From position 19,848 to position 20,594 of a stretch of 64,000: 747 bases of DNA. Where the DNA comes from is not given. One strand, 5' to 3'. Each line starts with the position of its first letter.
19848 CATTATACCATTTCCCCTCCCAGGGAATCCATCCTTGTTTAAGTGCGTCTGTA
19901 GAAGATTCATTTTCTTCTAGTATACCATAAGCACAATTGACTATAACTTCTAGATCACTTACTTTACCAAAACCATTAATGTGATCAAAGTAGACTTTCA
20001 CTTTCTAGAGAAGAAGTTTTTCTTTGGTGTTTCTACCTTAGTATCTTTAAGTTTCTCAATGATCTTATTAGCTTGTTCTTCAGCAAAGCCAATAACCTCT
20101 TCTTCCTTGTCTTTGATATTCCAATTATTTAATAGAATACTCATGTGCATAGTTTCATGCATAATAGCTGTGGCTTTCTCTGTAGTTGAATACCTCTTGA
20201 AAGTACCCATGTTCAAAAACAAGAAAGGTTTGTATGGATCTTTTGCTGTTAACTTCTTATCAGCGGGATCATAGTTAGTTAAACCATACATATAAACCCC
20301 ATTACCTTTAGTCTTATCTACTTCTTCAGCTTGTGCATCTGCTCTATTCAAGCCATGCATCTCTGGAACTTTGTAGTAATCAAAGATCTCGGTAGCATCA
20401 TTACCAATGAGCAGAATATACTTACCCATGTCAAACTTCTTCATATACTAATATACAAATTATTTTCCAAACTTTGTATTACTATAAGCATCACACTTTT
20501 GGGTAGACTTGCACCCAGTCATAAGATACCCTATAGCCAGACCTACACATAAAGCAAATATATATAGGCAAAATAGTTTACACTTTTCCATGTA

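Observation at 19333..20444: Phage-encoded Bpt/ATE-like aminoacyl-tRNA-protein transferase coupled to a small HExxH protein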

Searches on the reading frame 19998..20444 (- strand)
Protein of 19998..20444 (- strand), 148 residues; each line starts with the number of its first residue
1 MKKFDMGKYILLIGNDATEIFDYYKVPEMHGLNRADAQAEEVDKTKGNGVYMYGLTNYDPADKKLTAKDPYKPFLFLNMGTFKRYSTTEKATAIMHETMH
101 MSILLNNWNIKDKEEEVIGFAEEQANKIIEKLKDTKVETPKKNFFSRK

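Call 4: search_protein_families(library=pfam, proteins=[window:19998-20444:-], max_evalue=1)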
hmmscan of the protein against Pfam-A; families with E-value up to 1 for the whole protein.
window:19998-20444:- (148 aa): 1 family
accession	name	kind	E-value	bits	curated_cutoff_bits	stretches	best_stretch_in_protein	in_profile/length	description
PF12033.13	DUF3519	-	0.092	13.6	27.5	1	112-146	6-40/105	Protein of unknown function (DUF3519)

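Call 8: search_protein_families(library=phrogs, proteins=[window:19998-20444:-], max_evalue=0.001)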
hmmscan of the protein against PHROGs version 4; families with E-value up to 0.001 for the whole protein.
window:19998-20444:- (148 aa): 0 families

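Call 9: search_protein_families(library=ncbifam, proteins=[window:19998-20444:-], max_evalue=0.1)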
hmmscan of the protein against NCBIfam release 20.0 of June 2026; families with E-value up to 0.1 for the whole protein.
window:19998-20444:- (148 aa): 0 families

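Call 22: find_homologous_proteins(query=window:19998-20444:-, max_evalue=0.001)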
Query window:19998-20444:- (148 aa): 773 proteins with E <= 0.001 among 782 candidates; the best 120 are listed.
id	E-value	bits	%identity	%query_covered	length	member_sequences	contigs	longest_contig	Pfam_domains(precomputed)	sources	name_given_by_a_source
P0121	1.1e-87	309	93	100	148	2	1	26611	-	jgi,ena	jgi:hypothetical protein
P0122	1.7e-87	309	94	100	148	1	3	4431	-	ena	-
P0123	3.4e-87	308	93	100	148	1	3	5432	-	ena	-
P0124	1.5e-86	306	92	100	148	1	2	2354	-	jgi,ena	jgi:hypothetical protein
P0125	1.5e-86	306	93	100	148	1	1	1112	-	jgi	jgi:hypothetical protein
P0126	2.1e-86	305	92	100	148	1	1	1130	-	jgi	jgi:hypothetical protein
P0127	3.2e-86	305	93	100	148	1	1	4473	-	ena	-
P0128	6.7e-86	304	92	100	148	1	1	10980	-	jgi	-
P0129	7.9e-86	303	91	100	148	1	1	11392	-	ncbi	-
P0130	9.1e-86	303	91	100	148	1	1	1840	-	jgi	jgi:hypothetical protein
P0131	1.1e-85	303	92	100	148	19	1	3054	-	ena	-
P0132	2.0e-85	302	91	100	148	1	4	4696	-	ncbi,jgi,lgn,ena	jgi:hypothetical protein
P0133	3.5e-85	301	91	100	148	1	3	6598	-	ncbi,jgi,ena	jgi:hypothetical protein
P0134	4.6e-85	301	93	100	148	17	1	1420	-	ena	-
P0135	4.6e-85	301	91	100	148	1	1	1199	-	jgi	jgi:hypothetical protein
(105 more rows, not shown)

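Call 87: search_protein_families(library=padloc, max_evalue=0.1, proteins=[window:19998-20444:-])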
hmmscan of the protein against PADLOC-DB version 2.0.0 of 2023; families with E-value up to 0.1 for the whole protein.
window:19998-20444:- (148 aa): 0 families
